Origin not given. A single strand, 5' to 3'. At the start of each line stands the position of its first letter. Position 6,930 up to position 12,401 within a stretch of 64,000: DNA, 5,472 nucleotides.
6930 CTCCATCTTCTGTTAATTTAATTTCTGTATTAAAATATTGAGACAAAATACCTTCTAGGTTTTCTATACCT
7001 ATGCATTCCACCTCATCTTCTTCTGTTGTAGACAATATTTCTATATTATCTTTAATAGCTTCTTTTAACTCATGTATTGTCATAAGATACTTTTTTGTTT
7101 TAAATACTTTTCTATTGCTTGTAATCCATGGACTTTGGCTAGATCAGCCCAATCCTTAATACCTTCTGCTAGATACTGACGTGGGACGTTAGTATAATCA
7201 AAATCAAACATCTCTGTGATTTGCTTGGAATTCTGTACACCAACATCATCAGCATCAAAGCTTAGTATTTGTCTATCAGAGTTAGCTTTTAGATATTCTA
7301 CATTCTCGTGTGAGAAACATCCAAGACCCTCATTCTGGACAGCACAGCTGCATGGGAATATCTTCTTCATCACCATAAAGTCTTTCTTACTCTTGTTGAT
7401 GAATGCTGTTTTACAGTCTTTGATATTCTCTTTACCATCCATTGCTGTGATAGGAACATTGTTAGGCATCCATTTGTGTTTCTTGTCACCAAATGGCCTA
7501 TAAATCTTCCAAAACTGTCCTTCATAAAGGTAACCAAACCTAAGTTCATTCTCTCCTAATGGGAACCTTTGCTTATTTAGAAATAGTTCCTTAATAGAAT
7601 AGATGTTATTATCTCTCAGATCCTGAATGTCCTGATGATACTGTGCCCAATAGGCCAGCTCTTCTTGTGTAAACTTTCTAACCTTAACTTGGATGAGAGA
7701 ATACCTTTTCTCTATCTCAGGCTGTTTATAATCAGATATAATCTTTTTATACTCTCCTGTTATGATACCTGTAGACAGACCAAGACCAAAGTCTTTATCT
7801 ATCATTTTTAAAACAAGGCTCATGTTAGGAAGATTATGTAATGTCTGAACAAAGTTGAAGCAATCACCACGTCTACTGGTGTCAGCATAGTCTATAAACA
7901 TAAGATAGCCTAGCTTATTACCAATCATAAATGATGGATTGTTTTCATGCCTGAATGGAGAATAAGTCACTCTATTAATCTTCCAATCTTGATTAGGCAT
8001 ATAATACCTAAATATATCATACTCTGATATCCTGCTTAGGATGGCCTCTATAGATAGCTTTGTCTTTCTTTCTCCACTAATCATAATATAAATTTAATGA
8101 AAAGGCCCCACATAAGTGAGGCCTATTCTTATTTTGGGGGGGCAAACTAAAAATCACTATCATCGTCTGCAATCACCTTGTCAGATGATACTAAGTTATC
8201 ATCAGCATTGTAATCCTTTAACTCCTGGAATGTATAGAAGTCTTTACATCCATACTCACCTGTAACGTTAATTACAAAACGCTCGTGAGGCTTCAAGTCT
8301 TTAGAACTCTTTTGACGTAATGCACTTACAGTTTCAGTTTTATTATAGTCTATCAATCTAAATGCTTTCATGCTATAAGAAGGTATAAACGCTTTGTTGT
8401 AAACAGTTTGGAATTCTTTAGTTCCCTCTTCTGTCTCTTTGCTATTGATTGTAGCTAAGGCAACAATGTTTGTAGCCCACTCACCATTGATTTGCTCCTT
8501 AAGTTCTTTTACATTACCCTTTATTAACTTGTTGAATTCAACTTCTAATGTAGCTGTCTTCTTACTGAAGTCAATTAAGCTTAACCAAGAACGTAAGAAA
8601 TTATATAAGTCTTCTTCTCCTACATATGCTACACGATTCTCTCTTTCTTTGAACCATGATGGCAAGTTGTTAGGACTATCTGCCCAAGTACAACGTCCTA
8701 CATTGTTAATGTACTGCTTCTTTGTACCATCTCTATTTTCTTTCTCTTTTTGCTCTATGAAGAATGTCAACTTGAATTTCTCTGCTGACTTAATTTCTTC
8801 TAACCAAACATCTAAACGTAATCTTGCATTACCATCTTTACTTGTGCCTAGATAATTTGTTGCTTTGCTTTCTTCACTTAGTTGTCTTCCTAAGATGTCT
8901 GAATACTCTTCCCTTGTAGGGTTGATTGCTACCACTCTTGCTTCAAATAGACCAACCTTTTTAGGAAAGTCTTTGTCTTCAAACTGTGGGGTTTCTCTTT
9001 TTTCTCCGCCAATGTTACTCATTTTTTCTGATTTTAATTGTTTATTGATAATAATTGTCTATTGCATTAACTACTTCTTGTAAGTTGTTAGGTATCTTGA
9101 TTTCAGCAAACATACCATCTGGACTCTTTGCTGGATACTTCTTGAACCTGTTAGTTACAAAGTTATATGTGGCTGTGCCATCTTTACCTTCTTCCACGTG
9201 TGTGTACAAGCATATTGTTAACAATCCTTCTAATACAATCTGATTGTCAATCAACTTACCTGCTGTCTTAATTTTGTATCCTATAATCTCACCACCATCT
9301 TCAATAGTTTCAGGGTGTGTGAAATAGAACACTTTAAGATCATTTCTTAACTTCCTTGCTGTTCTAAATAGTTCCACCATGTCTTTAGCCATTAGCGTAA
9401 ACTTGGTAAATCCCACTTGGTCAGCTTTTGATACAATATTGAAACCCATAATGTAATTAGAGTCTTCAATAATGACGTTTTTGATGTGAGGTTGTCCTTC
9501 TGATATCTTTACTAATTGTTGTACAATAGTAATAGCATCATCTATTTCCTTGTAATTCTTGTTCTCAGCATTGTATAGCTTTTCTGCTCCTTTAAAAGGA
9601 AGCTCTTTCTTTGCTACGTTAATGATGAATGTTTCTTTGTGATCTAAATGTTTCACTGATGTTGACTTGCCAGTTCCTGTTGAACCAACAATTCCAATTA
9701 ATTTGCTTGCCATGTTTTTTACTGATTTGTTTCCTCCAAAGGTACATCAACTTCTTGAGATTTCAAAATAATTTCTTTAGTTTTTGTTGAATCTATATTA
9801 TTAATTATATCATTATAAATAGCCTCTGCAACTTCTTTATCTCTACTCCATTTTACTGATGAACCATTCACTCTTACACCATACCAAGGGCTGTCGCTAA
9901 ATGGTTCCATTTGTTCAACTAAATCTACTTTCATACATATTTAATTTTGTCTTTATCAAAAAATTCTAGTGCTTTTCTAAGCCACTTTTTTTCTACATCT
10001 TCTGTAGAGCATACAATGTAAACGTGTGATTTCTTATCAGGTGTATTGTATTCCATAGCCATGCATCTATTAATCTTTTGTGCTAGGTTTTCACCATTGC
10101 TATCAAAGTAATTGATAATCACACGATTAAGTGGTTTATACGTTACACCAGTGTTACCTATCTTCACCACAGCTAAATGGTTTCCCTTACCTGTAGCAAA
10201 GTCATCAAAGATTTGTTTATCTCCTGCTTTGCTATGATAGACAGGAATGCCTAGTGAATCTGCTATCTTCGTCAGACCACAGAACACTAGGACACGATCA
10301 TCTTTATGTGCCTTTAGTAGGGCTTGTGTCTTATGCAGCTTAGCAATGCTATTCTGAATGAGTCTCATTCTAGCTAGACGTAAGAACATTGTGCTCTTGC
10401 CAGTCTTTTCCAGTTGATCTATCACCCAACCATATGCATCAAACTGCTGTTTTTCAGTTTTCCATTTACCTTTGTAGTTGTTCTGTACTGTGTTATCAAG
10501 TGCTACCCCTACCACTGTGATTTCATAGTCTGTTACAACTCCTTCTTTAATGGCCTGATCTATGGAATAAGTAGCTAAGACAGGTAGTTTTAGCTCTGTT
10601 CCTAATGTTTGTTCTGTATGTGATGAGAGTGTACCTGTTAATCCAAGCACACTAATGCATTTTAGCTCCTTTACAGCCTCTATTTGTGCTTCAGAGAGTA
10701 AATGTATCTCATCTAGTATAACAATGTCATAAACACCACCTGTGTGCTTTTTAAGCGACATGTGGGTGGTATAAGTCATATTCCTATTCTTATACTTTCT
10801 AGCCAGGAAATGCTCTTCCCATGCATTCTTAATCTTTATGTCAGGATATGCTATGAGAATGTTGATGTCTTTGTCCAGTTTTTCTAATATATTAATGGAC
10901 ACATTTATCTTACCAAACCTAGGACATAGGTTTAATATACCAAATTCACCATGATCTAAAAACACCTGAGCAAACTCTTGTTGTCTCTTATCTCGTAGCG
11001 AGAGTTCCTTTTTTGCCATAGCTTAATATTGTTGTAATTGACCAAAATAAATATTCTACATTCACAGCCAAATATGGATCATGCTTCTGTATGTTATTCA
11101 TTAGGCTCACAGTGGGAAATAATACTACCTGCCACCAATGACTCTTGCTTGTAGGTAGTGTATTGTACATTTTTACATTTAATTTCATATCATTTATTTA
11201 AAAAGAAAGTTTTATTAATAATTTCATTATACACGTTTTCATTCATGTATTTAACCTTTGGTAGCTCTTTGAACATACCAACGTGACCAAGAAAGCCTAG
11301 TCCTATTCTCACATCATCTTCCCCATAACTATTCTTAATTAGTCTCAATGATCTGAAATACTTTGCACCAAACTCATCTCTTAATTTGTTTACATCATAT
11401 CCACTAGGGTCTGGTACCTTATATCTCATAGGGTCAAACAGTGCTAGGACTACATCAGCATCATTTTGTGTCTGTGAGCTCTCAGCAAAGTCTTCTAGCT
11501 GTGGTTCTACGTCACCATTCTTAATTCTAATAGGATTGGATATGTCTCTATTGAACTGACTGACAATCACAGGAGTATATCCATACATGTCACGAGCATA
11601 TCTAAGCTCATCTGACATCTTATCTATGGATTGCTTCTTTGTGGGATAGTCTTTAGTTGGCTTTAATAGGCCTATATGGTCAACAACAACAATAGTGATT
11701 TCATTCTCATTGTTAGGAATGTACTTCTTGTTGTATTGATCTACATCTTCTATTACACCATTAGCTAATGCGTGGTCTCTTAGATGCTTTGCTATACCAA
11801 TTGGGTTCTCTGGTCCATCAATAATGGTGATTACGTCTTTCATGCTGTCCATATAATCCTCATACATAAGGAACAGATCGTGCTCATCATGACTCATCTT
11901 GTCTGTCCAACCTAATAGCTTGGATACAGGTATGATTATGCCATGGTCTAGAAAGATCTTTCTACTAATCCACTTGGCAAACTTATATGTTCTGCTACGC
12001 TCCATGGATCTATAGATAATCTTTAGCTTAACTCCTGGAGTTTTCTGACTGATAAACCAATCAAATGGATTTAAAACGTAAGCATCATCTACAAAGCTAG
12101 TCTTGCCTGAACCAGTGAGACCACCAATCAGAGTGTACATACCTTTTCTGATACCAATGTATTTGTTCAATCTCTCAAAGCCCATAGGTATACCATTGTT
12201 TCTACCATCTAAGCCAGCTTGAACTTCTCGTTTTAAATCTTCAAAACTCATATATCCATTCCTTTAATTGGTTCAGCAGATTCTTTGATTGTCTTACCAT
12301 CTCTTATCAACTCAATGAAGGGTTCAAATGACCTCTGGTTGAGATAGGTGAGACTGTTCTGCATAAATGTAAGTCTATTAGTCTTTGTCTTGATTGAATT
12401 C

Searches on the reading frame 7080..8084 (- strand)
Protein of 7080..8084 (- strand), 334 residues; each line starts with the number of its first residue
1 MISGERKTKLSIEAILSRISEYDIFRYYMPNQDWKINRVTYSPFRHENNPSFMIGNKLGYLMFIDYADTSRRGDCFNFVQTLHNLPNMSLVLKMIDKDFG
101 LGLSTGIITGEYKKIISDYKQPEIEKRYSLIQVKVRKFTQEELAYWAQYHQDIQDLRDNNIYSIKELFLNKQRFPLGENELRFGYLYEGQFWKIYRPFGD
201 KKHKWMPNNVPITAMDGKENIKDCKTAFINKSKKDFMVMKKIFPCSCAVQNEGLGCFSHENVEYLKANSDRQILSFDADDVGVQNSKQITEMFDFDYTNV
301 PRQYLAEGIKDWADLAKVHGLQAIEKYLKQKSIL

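Call 17: search_protein_families(library=phrogs, proteins=[window:7080-8084:-], max_evalue=0.001)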
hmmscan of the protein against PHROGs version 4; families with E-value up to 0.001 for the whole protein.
window:7080-8084:- (334 aa): 1 family
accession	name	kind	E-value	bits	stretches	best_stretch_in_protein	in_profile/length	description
phrog_12622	-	DNA, RNA and nucleotide metabolism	5e-30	105.8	1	7-329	23-364/415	DNA primase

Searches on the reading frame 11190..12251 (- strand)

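Call 17: search_protein_families(library=phrogs, proteins=[window:11190-12251:-], max_evalue=0.001)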
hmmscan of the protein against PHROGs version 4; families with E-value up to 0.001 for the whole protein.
window:11190-12251:- (353 aa): 4 families
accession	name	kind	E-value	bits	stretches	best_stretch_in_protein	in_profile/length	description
phrog_19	-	DNA, RNA and nucleotide metabolism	1.1e-17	65.1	1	4-331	320-582/621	DnaB-like replicative helicase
phrog_15558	-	unknown function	1.8e-16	61.3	1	135-330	192-400/403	-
phrog_239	-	DNA, RNA and nucleotide metabolism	2.9e-09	37.4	1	20-56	340-377/801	DNA primase/helicase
phrog_243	-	DNA, RNA and nucleotide metabolism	4.8e-07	30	0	168-330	126-268/273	DnaB-like replicative helicase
